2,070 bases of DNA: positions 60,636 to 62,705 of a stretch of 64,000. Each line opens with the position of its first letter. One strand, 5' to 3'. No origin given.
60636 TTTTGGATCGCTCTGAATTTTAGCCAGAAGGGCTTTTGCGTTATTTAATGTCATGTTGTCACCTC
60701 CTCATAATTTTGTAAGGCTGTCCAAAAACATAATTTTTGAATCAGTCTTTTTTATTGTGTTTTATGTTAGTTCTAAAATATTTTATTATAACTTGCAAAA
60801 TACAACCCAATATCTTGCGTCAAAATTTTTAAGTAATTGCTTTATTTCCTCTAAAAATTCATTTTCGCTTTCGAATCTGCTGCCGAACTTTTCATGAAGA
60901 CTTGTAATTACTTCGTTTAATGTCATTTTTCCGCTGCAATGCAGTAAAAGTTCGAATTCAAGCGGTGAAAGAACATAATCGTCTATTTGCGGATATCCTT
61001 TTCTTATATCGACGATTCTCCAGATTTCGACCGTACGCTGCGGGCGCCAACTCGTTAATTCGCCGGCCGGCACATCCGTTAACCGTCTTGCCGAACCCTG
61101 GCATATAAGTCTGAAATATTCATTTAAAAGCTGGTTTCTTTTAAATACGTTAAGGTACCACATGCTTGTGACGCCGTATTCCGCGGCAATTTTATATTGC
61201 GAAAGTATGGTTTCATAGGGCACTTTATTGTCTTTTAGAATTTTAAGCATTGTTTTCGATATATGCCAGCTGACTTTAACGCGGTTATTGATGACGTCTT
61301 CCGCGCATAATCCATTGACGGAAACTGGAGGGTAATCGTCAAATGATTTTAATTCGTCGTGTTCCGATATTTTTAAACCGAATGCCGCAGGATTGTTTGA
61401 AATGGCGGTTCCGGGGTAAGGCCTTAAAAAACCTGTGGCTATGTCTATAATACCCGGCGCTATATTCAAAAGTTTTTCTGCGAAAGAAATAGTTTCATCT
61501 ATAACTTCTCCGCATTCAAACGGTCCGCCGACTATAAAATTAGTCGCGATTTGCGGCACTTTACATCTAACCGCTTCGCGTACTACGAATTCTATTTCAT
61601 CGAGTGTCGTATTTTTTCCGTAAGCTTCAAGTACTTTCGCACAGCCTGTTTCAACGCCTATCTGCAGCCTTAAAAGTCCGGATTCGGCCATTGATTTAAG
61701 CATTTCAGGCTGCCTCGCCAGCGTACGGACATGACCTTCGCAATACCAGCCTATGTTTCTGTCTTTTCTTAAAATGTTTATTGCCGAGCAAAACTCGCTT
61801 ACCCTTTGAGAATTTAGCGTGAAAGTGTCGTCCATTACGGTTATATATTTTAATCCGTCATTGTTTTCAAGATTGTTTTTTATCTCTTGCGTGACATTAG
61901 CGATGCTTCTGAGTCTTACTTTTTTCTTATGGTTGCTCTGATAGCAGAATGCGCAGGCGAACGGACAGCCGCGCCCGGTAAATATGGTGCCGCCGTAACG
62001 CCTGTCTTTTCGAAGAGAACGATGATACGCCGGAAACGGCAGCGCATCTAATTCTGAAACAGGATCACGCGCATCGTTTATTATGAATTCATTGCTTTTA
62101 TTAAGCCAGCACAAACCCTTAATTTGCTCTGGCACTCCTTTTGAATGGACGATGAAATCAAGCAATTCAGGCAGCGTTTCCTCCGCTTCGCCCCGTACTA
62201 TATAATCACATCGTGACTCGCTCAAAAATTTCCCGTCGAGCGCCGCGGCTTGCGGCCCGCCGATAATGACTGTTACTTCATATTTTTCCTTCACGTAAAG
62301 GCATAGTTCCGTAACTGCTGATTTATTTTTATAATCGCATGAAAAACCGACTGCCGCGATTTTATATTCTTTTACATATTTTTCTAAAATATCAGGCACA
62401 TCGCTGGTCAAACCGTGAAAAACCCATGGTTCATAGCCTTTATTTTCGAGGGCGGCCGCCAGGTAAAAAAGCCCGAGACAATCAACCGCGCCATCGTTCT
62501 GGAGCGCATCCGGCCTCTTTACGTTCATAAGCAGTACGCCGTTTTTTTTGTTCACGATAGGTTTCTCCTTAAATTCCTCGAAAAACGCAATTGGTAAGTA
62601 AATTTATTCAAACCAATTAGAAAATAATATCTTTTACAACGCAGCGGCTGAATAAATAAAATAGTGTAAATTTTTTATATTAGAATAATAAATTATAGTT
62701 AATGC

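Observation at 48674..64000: Undescribed-looking RiPP gene cluster: ProcM-like LanM, two Nif11-leader precursors, tandem-GNAT and five paralogous B12-radical-SAM enzymes carrying RRE domains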

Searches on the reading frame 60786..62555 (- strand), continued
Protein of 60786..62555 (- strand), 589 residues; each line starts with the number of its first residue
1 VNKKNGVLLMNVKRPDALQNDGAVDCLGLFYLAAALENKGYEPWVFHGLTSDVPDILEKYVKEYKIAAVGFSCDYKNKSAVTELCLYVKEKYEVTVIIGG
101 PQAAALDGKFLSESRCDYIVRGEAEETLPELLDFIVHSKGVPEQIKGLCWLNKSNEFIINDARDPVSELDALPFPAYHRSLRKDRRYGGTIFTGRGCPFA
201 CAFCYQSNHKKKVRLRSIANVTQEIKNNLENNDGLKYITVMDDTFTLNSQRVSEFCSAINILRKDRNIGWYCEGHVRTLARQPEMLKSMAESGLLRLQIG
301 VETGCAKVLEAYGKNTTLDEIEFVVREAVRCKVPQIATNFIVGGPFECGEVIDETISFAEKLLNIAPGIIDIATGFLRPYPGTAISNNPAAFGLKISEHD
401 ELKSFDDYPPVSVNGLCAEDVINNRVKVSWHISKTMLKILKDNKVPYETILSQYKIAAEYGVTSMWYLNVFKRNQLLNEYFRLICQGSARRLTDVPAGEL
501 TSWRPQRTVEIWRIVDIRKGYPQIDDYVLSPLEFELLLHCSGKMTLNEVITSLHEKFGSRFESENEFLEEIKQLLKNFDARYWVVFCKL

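Call 27: search_solved_structures(query=window:60786-62555:-, max_evalue=0.01, show_alignments=1)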
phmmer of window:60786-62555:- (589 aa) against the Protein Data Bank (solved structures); distinct sequences matched with E-value up to 0.01: 6.
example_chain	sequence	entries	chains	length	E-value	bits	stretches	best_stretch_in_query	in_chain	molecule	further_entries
9ccb_A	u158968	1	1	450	2e-09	39.5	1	97-387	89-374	Radical SAM core domain-containing protein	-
9n1b_A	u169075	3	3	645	3.7e-08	35.3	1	89-225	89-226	Radical SAM protein | Radical SAM enzyme CysS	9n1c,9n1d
4jc0_A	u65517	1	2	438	2.7e-07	32.5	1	177-362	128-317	Ribosomal protein S12 methylthiotransferase RimO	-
2qgq_A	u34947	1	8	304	4.8e-07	31.6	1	193-362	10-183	Protein TM_1862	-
5ul2_A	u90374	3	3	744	9.7e-05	24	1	119-326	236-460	OxsB protein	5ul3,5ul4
7kdx_A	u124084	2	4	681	0.005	18.4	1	70-206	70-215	Methyltransferase TokK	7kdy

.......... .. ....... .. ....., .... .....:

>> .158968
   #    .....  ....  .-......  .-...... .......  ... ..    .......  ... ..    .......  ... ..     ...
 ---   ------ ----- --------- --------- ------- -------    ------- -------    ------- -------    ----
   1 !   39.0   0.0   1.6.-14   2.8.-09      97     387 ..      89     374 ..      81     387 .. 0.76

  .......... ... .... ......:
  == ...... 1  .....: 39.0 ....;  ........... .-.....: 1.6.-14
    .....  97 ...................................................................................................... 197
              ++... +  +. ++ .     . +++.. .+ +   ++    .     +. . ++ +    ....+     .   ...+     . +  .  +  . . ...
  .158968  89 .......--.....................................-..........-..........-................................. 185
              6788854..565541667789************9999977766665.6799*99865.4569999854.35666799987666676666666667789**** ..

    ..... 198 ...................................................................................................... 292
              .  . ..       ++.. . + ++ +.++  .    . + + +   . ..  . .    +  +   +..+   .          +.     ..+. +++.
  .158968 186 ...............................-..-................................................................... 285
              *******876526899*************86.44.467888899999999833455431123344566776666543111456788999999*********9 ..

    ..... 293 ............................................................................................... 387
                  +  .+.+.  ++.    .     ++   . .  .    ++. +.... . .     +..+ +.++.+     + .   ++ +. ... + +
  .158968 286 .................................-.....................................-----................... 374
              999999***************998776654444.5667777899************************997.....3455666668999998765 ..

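Call 39: find_encoding_contigs(protein=P0059, flank=10000, max_places=3)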
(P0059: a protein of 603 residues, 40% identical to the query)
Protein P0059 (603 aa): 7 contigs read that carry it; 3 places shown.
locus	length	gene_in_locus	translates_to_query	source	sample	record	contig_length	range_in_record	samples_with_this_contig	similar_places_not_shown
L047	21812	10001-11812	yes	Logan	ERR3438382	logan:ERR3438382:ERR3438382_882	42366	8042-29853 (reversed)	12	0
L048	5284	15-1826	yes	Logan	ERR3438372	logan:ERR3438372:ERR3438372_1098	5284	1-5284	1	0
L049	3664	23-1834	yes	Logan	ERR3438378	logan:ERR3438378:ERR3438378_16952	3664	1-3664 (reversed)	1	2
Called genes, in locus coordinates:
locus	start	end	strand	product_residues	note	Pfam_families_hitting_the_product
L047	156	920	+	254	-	PF00440:TetR_N, PF17929:TetR_C_34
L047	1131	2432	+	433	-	PF04326:SLFN_AlbA_2, PF13749:HATPase_c_4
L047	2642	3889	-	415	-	PF13529:Peptidase_C39_2 (weak)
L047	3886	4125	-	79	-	-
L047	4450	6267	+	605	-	PF00072:Response_reg, PF00989:PAS (faint), PF08447:PAS_3, PF13426:PAS_9 (faint), PF13188:PAS_8 (weak), PF07568:HisKA_2, PF02518:HATPase_c, PF13581:HATPase_c_2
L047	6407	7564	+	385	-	PF00144:Beta-lactamase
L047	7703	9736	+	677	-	PF00144:Beta-lactamase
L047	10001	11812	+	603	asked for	PF02310:B12-binding (weak), PF04055:Radical_SAM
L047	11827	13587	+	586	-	PF04055:Radical_SAM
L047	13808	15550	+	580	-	PF02310:B12-binding, PF04055:Radical_SAM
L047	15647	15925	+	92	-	PF07862:Nif11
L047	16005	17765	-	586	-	PF02310:B12-binding, PF04055:Radical_SAM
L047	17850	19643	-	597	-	PF02310:B12-binding, PF04055:Radical_SAM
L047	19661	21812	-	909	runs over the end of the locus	PF02310:B12-binding, PF04055:Radical_SAM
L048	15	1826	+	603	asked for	PF02310:B12-binding (weak), PF04055:Radical_SAM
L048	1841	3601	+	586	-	PF04055:Radical_SAM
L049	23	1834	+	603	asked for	PF02310:B12-binding (weak), PF04055:Radical_SAM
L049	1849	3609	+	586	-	PF04055:Radical_SAM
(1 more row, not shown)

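Call 43: predict_structure(alignment_id=A2)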
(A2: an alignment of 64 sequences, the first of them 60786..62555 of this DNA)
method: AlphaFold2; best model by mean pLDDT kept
length: 589 residues; sequences in the alignment: 64
mean_pLDDT: 92.4   pTM: 0.90
mean pLDDT of the five models: 92.4, 92.2, 91.8, 91.0, 90.8
residues with pLDDT >= 90: 482; 70-90: 81; 50-70: 21; < 50: 5
segments of 3 or more residues with pLDDT < 50: 20-22
pLDDT, mean of each block of 10 residues (from residue 1): 82 73 75 97 95 95 96 87 95 95 89 96 94 95 97 95 91 96 91 87 68 89 96 93 87 97 95 94 97 97 95 93 99 97 93 98 98 90 88 81 69 89 96 98 97 97 96 95 96 95 95 92 95 98 97 96 95 97 94
secondary structure, 60 per line:
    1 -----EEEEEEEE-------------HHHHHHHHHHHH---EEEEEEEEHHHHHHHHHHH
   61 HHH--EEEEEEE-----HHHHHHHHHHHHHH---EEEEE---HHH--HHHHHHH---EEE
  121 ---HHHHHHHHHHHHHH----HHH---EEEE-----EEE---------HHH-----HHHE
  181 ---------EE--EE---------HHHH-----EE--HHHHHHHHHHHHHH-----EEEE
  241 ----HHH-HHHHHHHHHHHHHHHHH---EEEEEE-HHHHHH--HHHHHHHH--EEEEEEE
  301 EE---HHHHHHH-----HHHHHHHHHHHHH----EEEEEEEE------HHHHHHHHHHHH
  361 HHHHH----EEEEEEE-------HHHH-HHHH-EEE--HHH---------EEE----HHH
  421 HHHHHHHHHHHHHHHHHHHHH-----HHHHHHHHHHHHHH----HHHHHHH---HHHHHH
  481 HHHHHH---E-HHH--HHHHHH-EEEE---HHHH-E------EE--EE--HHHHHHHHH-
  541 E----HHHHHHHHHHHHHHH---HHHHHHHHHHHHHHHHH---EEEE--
elements in order: E6-13 H27-38 E42-49 H50-63 E66-72 H78-91 E95-99 H108-114 E118-120 H124-137 E148-151 E157-159 H205-208 H218-231 E237-240 H249-265 E269-274 H276-281 H284-291 E294-302 H306-312 H318-330 E335-342 H349-365 E370-376 H384-387 H389-392 E394-396 E411-413 H418-441 H447-460 H465-471 H475-486 H497-502 E504-507 H511-514 H531-539 H546-560 H564-580 E584-587

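Call 47: fold_search(model_id=the predicted structure, library=pdb)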
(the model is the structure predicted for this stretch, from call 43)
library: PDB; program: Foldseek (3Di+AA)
matches with E <= 10: 1840; with E <= 0.001: 85
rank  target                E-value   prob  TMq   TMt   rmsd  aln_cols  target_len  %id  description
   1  9ccb                  7.1e-22  1.00  0.52  0.71   9.6       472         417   17  X-ray crystal structure of methyl-coenzyme M reductase glutamine methylase (MgmA) from Methanothermobacter marburgensis  (released 2025-01-01)
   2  6fd2_B                3.6e-20  1.00  0.56  0.71   7.0       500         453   16  Radical SAM 1,2-diol dehydratase AprD4 in complex with its substrate paromamine (released 2018-01-17)
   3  6fd2_A                1.2e-19  1.00  0.55  0.70   7.8       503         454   17  Radical SAM 1,2-diol dehydratase AprD4 in complex with its substrate paromamine (released 2018-01-17)
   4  6wte_A                2.4e-19  1.00  0.55  0.57   6.0       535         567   17  Structure of radical S-adenosylmethionine methyltransferase, TsrM, from Kitasatospora setae with cobalamin and [4Fe-4S (released 2020-12-23)
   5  6wte_B                5.3e-19  1.00  0.58  0.63   7.5       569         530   17  Structure of radical S-adenosylmethionine methyltransferase, TsrM, from Kitasatospora setae with cobalamin and [4Fe-4S (released 2020-12-23)
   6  5ul3                  6.7e-19  1.00  0.57  0.47  10.2       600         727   16  Structure of Cobalamin-dependent S-adenosylmethionine radical enzyme OxsB with aqua-cobalamin bound (released 2017-04-19)
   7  6wtf_A                1.5e-18  1.00  0.52  0.56   5.5       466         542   18  Structure of radical S-adenosylmethionine methyltransferase, TsrM, from Kitasatospora setae with tryptophan substrate  (released 2020-12-23)
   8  9n1b                  2.0e-18  1.00  0.59  0.56   8.2       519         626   16  Crystal structure of CysS from Corallococcus sp. CA054B with 5'-deoxyadenosine, methionine, and pantetheinylated 3-metho (released 2026-01-28)
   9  6wtf_B                2.0e-18  1.00  0.54  0.59   6.4       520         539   17  Structure of radical S-adenosylmethionine methyltransferase, TsrM, from Kitasatospora setae with tryptophan substrate  (released 2020-12-23)
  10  9n1c                  2.7e-18  1.00  0.59  0.56   8.2       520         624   17  Crystal structure of CysS from Corallococcus sp. CA054B with 5'-deoxyadenosine, methionine, and pantetheinylated 3-ethox (released 2026-01-28)
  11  9n1d                  3.0e-18  1.00  0.60  0.57   8.1       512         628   17  Crystal structure of CysS from Corallococcus sp. CA054B with 5'-deoxyadenosine and methionine bound (released 2026-01-28)
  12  5ul4                  3.4e-18  1.00  0.59  0.49  13.3       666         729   14  Structure of Cobalamin-dependent S-adenosylmethionine radical enzyme OxsB with aqua-cobalamin and S-adenosylmethionine b (released 2017-04-19)
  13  5ul2                  8.8e-18  1.00  0.57  0.47  14.2       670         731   15  Structure of Apo, SeMet-labeled Cobalamin-dependent S-adenosylmethionine radical enzyme OxsB (released 2017-04-19)
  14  7kdx_B                7.5e-17  1.00  0.59  0.53   8.8       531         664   16  Crystal structure of Streptomyces tokunonesis TokK with hydroxycobalamin, 5'-deoxyadenosine, and methionine (released 2022-01-12)
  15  7kdy_A                7.5e-17  1.00  0.58  0.52   8.9       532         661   17  Crystal structure of Streptomyces tokunonesis TokK with hydroxycobalamin, 5'-deoxyadenosine, methionine, and (2R)-pant (released 2022-01-12)
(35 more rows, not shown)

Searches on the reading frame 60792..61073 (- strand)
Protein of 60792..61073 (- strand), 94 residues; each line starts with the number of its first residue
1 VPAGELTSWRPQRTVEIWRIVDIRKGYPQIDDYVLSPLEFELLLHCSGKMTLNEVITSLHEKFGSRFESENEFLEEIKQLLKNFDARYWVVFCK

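Call 50: search_protein_families(library=pfam, alignment_id=A3, max_evalue=10)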
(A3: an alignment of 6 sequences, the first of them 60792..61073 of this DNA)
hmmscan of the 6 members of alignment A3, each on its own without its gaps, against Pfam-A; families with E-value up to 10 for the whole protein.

A. member 1, window:60792-61073:- (94 aa): 0 families

B. families by the number of members that match (of 6 scanned): 1 family
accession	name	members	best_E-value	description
PF05402.18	PqqD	1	0.11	Coenzyme PQQ synthesis protein D (PqqD)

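Call 51: search_solved_structures(query=A3, max_evalue=10)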
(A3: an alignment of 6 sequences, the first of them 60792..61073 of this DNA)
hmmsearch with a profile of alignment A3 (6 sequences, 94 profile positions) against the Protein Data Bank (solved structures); distinct sequences matched with E-value up to 10: 65 (the best 60 are shown).
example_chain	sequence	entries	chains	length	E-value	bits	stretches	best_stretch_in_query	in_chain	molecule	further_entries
8ume_B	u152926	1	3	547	0.049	16.9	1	50-86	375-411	Hemagglutinin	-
5fi0_A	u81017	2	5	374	0.071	16.4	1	27-86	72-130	Phosphatidylinositol 3,4,5-trisphosphate-dependent Rac exchanger 1 protein,Phosphatidylino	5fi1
4yon_A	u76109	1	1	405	0.086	16.1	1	27-86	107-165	Phosphatidylinositol 3,4,5-trisphosphate-dependent Rac exchanger 1 protein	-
7rx9_A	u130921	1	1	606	0.12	15.7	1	27-86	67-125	Phosphatidylinositol 3,4,5-trisphosphate-dependent Rac exchanger 1 protein, Endolysin chim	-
9ebc_B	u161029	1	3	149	0.17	15.2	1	50-86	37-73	Hemagglutinin HA2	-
2ibx_B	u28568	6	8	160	0.2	14.9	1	50-86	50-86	Hemagglutinin | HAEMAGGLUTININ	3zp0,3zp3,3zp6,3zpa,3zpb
4k62_B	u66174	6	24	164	0.2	14.9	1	50-86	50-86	Hemagglutinin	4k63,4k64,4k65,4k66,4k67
5jw4_B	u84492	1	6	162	0.2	14.9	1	50-86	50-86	Hemagglutinin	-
4kdq_B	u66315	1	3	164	0.21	14.9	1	50-86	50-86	Hemagglutinin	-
4cr0_B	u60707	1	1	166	0.21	14.9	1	50-86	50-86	Hemagglutinin HA2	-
3znk_B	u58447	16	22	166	0.21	14.9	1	50-86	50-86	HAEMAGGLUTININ | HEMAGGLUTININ | Hemagglutinin HA2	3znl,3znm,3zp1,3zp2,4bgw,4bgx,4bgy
4bgz_B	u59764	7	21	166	0.21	14.9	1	50-86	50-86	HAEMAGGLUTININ HA1 | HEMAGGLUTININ | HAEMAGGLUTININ HA2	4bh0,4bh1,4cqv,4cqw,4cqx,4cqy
4bh2_B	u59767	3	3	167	0.21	14.8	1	50-86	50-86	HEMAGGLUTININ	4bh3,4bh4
8vue_B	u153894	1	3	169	0.21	14.8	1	50-86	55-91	Hemagglutinin HA2 chain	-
7wl5_B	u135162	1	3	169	0.21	14.8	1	50-86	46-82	Hemagglutinin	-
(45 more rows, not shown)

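Call 54: predict_structure(alignment_id=A3)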
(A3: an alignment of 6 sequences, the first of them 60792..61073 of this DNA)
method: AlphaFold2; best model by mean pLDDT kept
length: 94 residues; sequences in the alignment: 6
mean_pLDDT: 89.5   pTM: 0.80
mean pLDDT of the five models: 89.5, 89.3, 88.9, 88.9, 88.0
residues with pLDDT >= 90: 67; 70-90: 22; 50-70: 5; < 50: 0
segments of 3 or more residues with pLDDT < 50: none
pLDDT, mean of each block of 10 residues (from residue 1): 72 84 86 92 94 95 95 95 93 89
secondary structure, 60 per line:
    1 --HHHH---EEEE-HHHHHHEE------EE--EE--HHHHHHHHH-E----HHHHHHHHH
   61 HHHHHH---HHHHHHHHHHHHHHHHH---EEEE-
elements in order: H3-6 E10-13 H15-20 H37-45 H52-66 H70-86 E90-93

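Call 56: fold_search(model_id=the predicted structure, library=pdb)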
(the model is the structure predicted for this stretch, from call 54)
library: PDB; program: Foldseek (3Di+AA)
matches with E <= 10: 53; with E <= 0.001: 0
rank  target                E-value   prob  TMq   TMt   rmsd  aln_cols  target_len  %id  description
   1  8hkr_A                4.8e-02  0.99  0.60  0.18   3.8        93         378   12  Crystal Structure of Histone H3 Lysine 79 (H3K79) Methyltransferase Rv2067c from Mycobacterium tuberculosis (released 2023-10-18)
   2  5doo_B                5.9e-02  0.87  0.52  0.12   7.0       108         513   10  The structure of PKMT2 from Rickettsia typhi (released 2016-08-10)
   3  8hkr_B                7.3e-02  0.97  0.60  0.18   4.0        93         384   12  Crystal Structure of Histone H3 Lysine 79 (H3K79) Methyltransferase Rv2067c from Mycobacterium tuberculosis (released 2023-10-18)
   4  5do0_B                1.7e-01  0.72  0.50  0.13   5.3       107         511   15  The structure of PKMT1 from Rickettsia prowazekii (released 2016-08-10)
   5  7vzu_A                3.9e-01  0.28  0.44  0.09   6.4       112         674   12  The structure of GdmN Y82F mutant (released 2022-11-16)
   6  5do0_A                4.2e-01  0.63  0.54  0.13   5.8       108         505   14  The structure of PKMT1 from Rickettsia prowazekii (released 2016-08-10)
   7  5dpl_A                5.5e-01  0.69  0.57  0.13   5.4       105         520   13  The structure of PKMT2 from Rickettsia typhi in complex with AdoHcy (released 2016-08-10)
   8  5doo_A                5.9e-01  0.54  0.54  0.13   5.2       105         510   14  The structure of PKMT2 from Rickettsia typhi (released 2016-08-10)
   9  9s2t                  7.2e-01  0.15  0.39  0.08   6.8       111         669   17  Carbamoyl transferase NovN involved in Novobiocin biosynthesis (released 2025-07-30)
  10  7vzq_A                7.7e-01  0.16  0.42  0.09   6.4       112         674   14  The structure of GdmN V24Y/G157A/R158A/G188R mutant in complex with carbamoyl adenylate intermediate (released 2022-11-16)
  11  5ehk_A                8.8e-01  0.41  0.55  0.06   5.4        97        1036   12  Crystal structure of tRNA dependent lantibiotic dehydratase MibB from Microbispora sp. 107891 (released 2016-03-02)
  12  5dnk_A                1.0e+00  0.57  0.58  0.13   5.5       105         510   11  The structure of PKMT1 from Rickettsia prowazekii in complex with AdoHcy (released 2016-08-10)
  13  7t3a_B                1.0e+00  0.28  0.49  0.15   7.3        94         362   13  GATOR1-RAG-RAGULATOR - Inhibitory Complex (released 2022-04-06)
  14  5dnk_B                1.2e+00  0.35  0.55  0.12   6.2       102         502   13  The structure of PKMT1 from Rickettsia prowazekii in complex with AdoHcy (released 2016-08-10)
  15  5v1v_A                1.4e+00  0.28  0.51  0.54   5.3        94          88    5  TbiB1 in Complex with the TbiA(alpha) Leader Peptide (released 2018-09-05)
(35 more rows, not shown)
